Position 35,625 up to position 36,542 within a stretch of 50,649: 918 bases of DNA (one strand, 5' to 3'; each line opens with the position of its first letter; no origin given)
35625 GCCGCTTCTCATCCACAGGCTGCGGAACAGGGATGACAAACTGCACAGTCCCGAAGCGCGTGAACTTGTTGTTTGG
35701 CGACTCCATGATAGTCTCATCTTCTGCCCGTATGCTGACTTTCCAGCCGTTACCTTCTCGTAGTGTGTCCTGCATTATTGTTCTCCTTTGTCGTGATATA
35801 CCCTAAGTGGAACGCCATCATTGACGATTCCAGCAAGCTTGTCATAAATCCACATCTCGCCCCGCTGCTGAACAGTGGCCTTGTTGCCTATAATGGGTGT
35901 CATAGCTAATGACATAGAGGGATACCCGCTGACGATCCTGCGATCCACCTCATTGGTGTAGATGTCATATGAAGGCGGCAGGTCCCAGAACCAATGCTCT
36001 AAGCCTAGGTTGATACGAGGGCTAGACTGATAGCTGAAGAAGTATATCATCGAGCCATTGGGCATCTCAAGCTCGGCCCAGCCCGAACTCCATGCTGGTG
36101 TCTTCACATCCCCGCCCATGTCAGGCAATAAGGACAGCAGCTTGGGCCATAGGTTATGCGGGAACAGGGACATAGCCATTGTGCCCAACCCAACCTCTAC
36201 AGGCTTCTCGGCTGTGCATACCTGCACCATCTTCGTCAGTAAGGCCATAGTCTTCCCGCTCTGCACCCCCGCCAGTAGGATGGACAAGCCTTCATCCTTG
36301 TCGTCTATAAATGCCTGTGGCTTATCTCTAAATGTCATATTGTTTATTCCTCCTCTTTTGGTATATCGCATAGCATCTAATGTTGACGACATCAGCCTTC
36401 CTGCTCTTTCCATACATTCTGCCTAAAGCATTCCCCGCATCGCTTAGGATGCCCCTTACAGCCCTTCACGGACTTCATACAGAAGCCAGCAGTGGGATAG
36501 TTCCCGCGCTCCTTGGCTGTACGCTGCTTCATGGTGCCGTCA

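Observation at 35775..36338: A second, nuclease-less terminase ATPase-domain paralogue with a degenerate active site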

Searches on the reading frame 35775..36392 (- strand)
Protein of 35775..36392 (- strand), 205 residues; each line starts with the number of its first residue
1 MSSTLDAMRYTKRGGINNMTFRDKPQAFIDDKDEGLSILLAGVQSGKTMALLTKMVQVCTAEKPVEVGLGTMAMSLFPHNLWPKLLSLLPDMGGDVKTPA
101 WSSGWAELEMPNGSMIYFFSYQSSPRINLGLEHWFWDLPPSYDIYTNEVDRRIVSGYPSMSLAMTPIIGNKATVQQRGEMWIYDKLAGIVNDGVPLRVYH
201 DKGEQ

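Call 4: search_protein_families(library=pfam, proteins=[window:35775-36338:-], max_evalue=1)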
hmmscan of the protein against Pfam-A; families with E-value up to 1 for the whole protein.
window:35775-36338:- (187 aa): 1 family
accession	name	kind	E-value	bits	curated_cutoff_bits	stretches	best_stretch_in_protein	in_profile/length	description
PF03237.21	Terminase_6N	-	0.022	14.8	22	1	20-105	1-86/215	Terminase large subunit, T4likevirus-type, N-terminal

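Call 5: search_protein_families(library=phrogs, proteins=[window:35775-36338:-], max_evalue=0.1)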
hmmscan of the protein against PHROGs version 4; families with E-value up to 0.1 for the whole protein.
window:35775-36338:- (187 aa): 0 families

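Call 7: search_dna_similar(query=window:35775-36338:-, collection=phages, mode=protein, max_evalue=0.01, max_rows=30)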
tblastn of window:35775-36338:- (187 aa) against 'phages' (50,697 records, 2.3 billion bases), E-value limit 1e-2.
No match.

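Call 8: find_related_loci(query=window:35775-36338:-, collection=viral_contigs, flank=8000)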
Query window:35775-36338:- (187 aa) in viral_contigs; peptide patterns used: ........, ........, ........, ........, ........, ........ (x = any residue, [..] = any of these).
No stretch of DNA in the collection matches any of the patterns.

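Call 9: find_homologous_proteins(query=window:35775-36338:-, max_evalue=0.001)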
Query window:35775-36338:- (187 aa): 1 proteins with E <= 0.001 among 201 candidates.
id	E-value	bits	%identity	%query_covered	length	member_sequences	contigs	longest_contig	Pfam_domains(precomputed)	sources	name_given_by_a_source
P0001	2.7e-124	430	100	100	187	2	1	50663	-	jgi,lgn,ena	-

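Call 18: search_protein_representatives(protein=window:35775-36338:-)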
Query: 187 residues. Proteins with E-value up to 0.001 (for the whole library): 2; up to 1e-10: 2; up to 1e-30: 1. The best 2 are listed.
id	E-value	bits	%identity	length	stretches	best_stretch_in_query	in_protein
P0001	8.5e-125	430.1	100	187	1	1-187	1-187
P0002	4.7e-14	68.8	38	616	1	9-182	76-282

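Call 30: predict_structure(alignment_id=A1)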
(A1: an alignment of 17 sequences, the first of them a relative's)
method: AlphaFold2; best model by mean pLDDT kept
length: 187 residues; sequences in the alignment: 17
mean_pLDDT: 87.4   pTM: 0.85
mean pLDDT of the five models: 87.4, 86.9, 85.3, 84.8, 84.2
residues with pLDDT >= 90: 117; 70-90: 47; 50-70: 22; < 50: 1
segments of 3 or more residues with pLDDT < 50: none
pLDDT, mean of each block of 10 residues (from residue 1): 78 95 91 97 95 93 95 84 86 94 73 92 90 85 90 60 89 94 75
secondary structure, 60 per line:
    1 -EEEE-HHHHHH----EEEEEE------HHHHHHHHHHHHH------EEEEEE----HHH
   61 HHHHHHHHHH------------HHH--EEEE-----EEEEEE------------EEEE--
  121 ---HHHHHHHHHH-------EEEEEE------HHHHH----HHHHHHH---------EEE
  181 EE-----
elements in order: E2-5 H7-12 E17-22 H29-41 E48-53 H58-70 E88-91 E97-102 E115-118 H124-133 E141-146 H153-157 H162-168 E178-182

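Call 32: search_solved_structures(query=A1, max_evalue=0.01, show_alignments=2)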
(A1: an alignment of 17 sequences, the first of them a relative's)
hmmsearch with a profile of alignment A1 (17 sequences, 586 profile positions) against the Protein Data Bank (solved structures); distinct sequences matched with E-value up to 0.01: 2.
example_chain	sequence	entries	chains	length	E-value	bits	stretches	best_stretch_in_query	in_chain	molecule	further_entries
5oe8_A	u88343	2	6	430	3.7e-05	25.6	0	506-552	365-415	Large subunit terminase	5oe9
5oea_A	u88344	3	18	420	4.5e-05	25.3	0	506-551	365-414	Large subunit terminase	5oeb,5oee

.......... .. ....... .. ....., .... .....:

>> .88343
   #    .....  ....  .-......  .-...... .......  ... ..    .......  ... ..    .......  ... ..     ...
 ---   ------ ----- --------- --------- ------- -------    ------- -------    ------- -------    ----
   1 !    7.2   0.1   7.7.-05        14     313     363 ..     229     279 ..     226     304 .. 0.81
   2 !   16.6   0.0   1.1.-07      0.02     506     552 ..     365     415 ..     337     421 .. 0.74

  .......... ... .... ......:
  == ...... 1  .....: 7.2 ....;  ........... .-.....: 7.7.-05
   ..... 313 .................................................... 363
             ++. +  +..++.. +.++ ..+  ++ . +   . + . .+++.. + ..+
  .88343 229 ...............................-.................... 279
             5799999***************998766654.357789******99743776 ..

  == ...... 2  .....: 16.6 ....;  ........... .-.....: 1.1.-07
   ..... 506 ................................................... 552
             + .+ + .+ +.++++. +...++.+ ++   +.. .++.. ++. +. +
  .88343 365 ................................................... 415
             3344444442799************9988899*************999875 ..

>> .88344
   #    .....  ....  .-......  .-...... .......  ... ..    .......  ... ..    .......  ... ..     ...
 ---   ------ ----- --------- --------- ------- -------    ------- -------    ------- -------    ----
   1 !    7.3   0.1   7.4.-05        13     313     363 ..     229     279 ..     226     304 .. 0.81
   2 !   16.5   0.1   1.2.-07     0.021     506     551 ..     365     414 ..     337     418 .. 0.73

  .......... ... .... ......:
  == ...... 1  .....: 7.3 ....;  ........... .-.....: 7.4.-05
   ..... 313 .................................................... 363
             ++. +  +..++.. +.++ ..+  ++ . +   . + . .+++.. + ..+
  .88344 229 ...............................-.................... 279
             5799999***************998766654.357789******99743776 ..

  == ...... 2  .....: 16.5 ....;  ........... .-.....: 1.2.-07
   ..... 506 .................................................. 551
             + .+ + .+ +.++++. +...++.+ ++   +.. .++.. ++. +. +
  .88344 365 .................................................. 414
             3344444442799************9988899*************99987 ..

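Call 33: fold_search(model_id=the predicted structure, library=pdb)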
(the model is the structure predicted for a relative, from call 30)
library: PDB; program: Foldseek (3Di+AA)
matches with E <= 10: 1486; with E <= 0.001: 31
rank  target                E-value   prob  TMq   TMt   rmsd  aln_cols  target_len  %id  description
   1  5oeb_C                4.7e-06  1.00  0.60  0.31   5.8       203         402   15  Structure of large terminase from the thermophilic bacteriophage D6E in complex with ADP (Crystal form 3) (released 2017-10-11)
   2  5oeb_F                5.0e-06  1.00  0.60  0.31   5.9       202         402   14  Structure of large terminase from the thermophilic bacteriophage D6E in complex with ADP (Crystal form 3) (released 2017-10-11)
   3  5oea_B                5.3e-06  1.00  0.61  0.30   5.9       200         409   14  Structure of large terminase from the thermophilic bacteriophage D6E in complex with ATP-gamma-S (Crystal form 3) (released 2017-10-11)
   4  5oea_A                6.0e-06  1.00  0.61  0.31   5.9       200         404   14  Structure of large terminase from the thermophilic bacteriophage D6E in complex with ATP-gamma-S (Crystal form 3) (released 2017-10-11)
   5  5oeb_A                9.3e-06  1.00  0.60  0.30   6.0       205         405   14  Structure of large terminase from the thermophilic bacteriophage D6E in complex with ADP (Crystal form 3) (released 2017-10-11)
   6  5oe8_B                9.3e-06  1.00  0.58  0.30   4.7       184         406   18  Structure of large terminase from the thermophilic bacteriophage D6E (Crystal form 2) (released 2017-10-11)
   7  5oe8_C                1.2e-05  1.00  0.61  0.32   4.3       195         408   17  Structure of large terminase from the thermophilic bacteriophage D6E (Crystal form 2) (released 2017-10-11)
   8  5oe9_A                1.7e-05  1.00  0.58  0.30   6.0       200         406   16  Structure of large terminase from the thermophilic bacteriophage D6E in complex with sulfate (Crystal form 2) (released 2017-10-11)
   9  5oe9_C                2.5e-05  1.00  0.64  0.32   4.3       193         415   16  Structure of large terminase from the thermophilic bacteriophage D6E in complex with sulfate (Crystal form 2) (released 2017-10-11)
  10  5oe9_B                2.7e-05  1.00  0.61  0.31   4.4       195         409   16  Structure of large terminase from the thermophilic bacteriophage D6E in complex with sulfate (Crystal form 2) (released 2017-10-11)
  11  7ks4                  3.5e-05  1.00  0.57  0.43   8.1       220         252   12  Thermus Phage P74-26 Large Terminase ATPase domain with partially bound ADP (released 2021-05-05)
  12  5oee_B                4.2e-05  1.00  0.60  0.30   5.9       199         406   14  Structure of large terminase from the thermophilic bacteriophage D6E (Crystal form 3) (released 2017-10-11)
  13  5oee_A                4.4e-05  1.00  0.64  0.33   4.3       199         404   16  Structure of large terminase from the thermophilic bacteriophage D6E (Crystal form 3) (released 2017-10-11)
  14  2o0j                  4.7e-05  1.00  0.60  0.34   4.6       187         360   16  T4 gp17 ATPase domain mutant complexed with ADP (released 2007-04-03)
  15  2o0h                  7.3e-05  1.00  0.58  0.34   4.8       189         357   16  T4 gp17 ATPase domain mutant complexed with ATP (released 2007-04-03)
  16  4zni                  7.3e-05  1.00  0.57  0.44   8.1       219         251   13  Thermus Phage P74-26 Large Terminase ATPase domain (I 2 3 space group) (released 2015-07-08)
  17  4znj                  7.8e-05  1.00  0.57  0.44   8.1       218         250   12  Thermus Phage P74-26 Large Terminase ATPase domain mutant R139A (I 2 3 space group) (released 2015-07-08)
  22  4znk                  1.5e-04  1.00  0.57  0.43   8.3       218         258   12  Thermus Phage P74-26 Large Terminase ATPase domain from (P 32 2 1 space group) (released 2015-07-08)
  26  4znl_B                2.9e-04  1.00  0.63  0.48   6.0       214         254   13  Thermus Phage P74-26 Large Terminase ATPase domain bound to ADP Beryllium Fluoride (released 2015-07-08)
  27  4znl_A                3.5e-04  1.00  0.61  0.47   6.3       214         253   12  Thermus Phage P74-26 Large Terminase ATPase domain bound to ADP Beryllium Fluoride (released 2015-07-08)
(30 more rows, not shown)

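Call 34: find_encoding_contigs(protein=P0001, flank=10000, max_places=10)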
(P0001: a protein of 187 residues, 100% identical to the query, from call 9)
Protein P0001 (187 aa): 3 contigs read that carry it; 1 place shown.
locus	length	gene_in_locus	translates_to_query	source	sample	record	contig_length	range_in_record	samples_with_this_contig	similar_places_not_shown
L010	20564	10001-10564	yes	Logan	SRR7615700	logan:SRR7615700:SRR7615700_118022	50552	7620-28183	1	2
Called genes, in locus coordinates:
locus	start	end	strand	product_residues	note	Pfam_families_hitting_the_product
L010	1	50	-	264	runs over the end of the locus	-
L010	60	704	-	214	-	-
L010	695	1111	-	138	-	-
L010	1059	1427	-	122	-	-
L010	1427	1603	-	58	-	-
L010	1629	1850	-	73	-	-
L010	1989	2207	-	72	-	-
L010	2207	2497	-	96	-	-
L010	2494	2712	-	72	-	-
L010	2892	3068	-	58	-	-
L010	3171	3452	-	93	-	-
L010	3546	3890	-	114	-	PF23907:DUF7249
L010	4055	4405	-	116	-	-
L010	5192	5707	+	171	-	-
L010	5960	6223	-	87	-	-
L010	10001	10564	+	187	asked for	-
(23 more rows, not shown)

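Call 37: search_protein_families(library=padloc, proteins=[window:35775-36338:-], max_evalue=0.1)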
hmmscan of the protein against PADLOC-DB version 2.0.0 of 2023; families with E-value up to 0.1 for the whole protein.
window:35775-36338:- (187 aa): 0 families

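Call 54: find_encoding_contigs(protein=window:35775-36392:-, flank=3000, max_places=5)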
Protein window:35775-36392:- (205 aa): 1 contig read that carries it; 1 place shown.
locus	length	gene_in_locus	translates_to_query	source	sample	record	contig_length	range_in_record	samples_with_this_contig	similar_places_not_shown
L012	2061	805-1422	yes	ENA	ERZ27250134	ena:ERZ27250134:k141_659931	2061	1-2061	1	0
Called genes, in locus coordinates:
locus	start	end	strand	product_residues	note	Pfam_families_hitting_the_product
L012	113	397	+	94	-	-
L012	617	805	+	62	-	-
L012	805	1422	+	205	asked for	-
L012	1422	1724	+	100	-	-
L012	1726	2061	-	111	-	?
